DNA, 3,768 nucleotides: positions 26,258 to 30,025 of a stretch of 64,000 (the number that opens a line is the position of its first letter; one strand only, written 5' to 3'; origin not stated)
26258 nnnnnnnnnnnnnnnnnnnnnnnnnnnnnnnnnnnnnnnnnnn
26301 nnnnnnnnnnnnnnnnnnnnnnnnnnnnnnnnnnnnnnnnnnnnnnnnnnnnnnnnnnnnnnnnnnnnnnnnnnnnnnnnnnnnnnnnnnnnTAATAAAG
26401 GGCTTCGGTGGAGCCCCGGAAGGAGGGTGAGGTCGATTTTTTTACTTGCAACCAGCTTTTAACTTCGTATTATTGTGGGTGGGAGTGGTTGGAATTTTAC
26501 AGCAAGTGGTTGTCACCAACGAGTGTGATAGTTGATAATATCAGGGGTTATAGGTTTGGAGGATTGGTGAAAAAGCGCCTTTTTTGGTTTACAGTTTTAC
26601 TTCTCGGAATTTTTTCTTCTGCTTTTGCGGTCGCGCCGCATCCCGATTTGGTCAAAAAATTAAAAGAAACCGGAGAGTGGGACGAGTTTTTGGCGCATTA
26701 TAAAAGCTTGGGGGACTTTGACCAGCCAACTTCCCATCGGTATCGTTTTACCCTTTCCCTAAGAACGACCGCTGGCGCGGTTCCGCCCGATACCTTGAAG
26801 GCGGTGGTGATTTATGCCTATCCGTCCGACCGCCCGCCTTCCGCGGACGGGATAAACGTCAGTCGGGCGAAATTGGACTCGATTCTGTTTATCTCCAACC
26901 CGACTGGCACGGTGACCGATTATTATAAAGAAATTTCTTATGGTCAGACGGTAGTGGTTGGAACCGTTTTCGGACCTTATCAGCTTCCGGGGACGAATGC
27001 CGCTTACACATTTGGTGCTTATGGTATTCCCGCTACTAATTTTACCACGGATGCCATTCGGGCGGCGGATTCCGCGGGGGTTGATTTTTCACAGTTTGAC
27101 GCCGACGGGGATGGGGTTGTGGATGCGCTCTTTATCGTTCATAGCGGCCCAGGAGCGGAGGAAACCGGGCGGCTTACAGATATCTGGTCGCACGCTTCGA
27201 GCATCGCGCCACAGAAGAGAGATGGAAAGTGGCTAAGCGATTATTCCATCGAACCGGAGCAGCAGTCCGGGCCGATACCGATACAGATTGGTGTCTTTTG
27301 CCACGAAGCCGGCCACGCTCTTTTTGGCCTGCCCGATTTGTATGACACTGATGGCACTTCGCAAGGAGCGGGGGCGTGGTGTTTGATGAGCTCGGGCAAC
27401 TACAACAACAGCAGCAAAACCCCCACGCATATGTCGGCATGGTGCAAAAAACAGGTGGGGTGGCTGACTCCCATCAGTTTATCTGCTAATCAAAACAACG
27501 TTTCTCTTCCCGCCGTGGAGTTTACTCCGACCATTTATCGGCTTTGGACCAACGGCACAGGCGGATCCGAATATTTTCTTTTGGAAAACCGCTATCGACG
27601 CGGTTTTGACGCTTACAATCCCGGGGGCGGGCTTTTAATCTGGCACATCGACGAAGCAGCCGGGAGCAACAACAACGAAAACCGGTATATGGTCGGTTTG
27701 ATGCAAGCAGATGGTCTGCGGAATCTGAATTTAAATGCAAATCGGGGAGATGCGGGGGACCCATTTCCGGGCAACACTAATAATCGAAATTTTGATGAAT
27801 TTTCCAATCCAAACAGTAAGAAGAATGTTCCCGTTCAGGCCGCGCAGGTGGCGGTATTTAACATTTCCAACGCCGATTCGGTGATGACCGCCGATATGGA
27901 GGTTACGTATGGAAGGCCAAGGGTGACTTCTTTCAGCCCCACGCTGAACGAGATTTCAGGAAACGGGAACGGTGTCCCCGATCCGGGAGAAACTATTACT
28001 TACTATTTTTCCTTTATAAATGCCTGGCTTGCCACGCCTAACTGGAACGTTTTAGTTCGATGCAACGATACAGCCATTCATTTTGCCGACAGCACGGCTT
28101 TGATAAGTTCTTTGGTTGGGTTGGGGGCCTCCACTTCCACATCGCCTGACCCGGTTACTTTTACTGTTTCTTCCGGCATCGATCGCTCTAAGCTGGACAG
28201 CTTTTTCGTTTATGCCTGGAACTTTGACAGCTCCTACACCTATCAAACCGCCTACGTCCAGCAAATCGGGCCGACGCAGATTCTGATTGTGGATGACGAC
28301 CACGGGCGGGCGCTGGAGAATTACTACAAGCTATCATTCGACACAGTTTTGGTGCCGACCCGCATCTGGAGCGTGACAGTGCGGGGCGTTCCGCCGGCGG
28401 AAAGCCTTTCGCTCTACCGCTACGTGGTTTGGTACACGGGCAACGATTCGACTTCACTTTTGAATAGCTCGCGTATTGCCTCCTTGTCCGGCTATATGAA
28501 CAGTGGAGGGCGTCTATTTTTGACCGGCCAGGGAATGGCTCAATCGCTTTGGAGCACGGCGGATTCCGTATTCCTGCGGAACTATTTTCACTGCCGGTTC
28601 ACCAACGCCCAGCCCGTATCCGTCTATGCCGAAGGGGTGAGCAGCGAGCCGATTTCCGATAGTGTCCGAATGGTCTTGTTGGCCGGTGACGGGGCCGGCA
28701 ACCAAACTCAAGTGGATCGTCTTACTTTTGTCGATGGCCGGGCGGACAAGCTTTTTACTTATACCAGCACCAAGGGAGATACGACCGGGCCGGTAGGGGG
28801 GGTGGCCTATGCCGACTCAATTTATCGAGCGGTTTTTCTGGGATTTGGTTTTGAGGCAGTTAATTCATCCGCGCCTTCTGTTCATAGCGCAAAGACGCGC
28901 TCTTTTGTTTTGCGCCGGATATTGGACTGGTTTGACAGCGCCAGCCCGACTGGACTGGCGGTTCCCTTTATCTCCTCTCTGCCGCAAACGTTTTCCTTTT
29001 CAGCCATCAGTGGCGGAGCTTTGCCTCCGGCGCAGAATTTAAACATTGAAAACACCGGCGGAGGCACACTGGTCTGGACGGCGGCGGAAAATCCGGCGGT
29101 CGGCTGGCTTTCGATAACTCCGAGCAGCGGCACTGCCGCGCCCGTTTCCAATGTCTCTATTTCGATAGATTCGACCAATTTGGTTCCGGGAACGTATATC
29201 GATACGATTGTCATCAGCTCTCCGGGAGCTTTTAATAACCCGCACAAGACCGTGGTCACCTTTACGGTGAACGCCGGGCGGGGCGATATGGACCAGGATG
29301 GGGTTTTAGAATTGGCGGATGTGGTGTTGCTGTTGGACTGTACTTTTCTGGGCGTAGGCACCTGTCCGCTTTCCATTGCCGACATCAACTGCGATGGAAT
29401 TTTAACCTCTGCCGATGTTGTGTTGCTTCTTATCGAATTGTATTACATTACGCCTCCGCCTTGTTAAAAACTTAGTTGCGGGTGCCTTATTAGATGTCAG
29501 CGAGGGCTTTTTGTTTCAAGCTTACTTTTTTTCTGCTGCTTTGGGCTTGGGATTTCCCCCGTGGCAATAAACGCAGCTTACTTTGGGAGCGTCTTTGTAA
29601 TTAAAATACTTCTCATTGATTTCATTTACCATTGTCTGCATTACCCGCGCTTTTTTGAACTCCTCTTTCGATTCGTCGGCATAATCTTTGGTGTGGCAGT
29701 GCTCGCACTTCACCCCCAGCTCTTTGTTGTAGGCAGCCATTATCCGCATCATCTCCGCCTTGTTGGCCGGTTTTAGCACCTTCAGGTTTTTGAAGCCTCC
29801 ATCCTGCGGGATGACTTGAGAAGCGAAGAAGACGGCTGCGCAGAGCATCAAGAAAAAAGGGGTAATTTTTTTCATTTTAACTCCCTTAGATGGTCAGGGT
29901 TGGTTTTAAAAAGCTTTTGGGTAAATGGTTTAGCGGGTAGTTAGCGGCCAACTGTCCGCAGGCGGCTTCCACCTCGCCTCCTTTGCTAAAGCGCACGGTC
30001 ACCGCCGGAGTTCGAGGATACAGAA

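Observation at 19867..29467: Dockerin-like C-terminal module with four conserved Cys and an invariant terminal Pro-Cys on five otherwise unrelated secreted proteins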

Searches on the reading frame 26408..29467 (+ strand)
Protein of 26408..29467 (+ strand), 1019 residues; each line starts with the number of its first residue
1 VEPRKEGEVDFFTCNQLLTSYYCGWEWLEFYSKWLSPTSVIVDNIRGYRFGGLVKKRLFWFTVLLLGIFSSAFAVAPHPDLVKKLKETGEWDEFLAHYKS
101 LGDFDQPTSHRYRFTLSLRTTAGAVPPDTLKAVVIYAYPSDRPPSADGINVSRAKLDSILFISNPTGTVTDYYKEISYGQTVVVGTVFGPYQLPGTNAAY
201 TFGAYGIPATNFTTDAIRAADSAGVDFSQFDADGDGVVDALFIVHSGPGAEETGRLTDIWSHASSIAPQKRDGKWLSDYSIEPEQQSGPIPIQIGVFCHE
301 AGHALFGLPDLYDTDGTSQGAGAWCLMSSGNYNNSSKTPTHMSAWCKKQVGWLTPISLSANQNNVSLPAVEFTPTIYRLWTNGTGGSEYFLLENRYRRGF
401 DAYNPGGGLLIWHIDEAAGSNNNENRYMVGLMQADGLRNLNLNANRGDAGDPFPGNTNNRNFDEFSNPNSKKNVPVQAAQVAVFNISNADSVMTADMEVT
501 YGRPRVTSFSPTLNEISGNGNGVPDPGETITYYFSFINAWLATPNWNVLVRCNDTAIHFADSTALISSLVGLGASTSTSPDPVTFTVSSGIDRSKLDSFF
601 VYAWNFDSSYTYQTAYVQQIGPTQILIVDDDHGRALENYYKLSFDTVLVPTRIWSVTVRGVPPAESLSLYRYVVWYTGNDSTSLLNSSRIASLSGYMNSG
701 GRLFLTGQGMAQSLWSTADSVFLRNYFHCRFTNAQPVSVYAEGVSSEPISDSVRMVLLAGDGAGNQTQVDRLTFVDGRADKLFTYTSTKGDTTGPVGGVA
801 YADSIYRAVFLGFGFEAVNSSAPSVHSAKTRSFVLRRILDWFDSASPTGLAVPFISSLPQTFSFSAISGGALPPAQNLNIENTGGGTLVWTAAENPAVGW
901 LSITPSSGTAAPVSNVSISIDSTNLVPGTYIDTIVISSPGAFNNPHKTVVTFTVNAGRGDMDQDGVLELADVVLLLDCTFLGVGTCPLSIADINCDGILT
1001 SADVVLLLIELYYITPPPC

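Call 3: search_protein_families(library=pfam, proteins=[window:26408-29467:+], max_evalue=1)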
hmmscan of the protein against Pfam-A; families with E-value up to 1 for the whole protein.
window:26408-29467:+ (1019 aa): 6 families
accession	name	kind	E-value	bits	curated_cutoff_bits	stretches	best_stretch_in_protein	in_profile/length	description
PF05547.17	Peptidase_M6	-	1.8e-17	64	22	1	168-350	69-289/294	Immune inhibitor A peptidase M6, catalytic domain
PF19190.6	BACON_2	-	2.9e-08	33.9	25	1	875-940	20-85/94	Viral BACON domain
PF00036.39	EF-hand_1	-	0.035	14.1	25.4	0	227-239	6-18/29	EF hand domain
PF13202.12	EF-hand_5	-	0.046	13.7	25.9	1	225-240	2-18/25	EF hand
PF13004.13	BACON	-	0.073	13.5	25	1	890-922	3-32/61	Putative binding domain, N-terminal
PF00404.24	Dockerin_1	-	1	10.1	22.9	0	959-1007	2-52/57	Dockerin type I domain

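Call 4: search_protein_families(library=ncbifam, proteins=[window:26408-29467:+], max_evalue=1)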
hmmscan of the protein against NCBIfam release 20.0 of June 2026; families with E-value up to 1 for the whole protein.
window:26408-29467:+ (1019 aa): 2 families
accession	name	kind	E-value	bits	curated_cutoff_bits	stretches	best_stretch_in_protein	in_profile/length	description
TIGR03296.1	M6dom_TIGR03296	domain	8.6e-60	203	110.8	1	164-413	26-286/286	M6 family metalloprotease domain-containing protein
NF052323.1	T9SSA_dep_M6i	equivalog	3.6e-13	48.4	600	1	306-397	264-356/1043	T9SS-dependent M6-like inactivated metalloprotease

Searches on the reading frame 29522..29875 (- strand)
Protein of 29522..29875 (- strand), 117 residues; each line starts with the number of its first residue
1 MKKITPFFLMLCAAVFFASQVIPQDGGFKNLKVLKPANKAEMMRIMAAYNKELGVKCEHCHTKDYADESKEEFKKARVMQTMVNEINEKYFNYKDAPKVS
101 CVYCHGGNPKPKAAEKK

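Call 18: search_protein_families(library=pfam, proteins=[window:29522-29875:-], max_evalue=0.01)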
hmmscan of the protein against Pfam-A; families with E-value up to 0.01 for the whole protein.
window:29522-29875:- (117 aa): 6 families
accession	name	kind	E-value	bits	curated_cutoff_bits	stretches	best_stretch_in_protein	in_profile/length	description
PF02276.23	CytoC_RC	-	4.1e-11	43.3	22.4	1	28-112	53-140/310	Photosynthetic reaction centre cytochrome C subunit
PF09086.16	DUF1924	-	6.4e-05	23.7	22.5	1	50-92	22-63/96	Domain of unknown function (DUF1924)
PF14522.11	Cytochrome_C7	-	0.00036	20.7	24.8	1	53-112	12-55/67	Cytochrome c7 and related cytochrome c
PF02085.21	Cytochrom_CIII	-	0.0015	19.3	22.9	1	42-110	18-87/101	Class III cytochrome C family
PF03264.19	Cytochrom_NNT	-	0.0021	18.2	24.1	1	42-107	112-166/174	NapC/NirT cytochrome c family, N-terminal region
PF22113.1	Mtrc-MtrF_II-IV_dom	-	0.0024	17.8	30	1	55-108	29-91/176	Outer membrane cytochrome MtrC/MtrF-like, domains II/IV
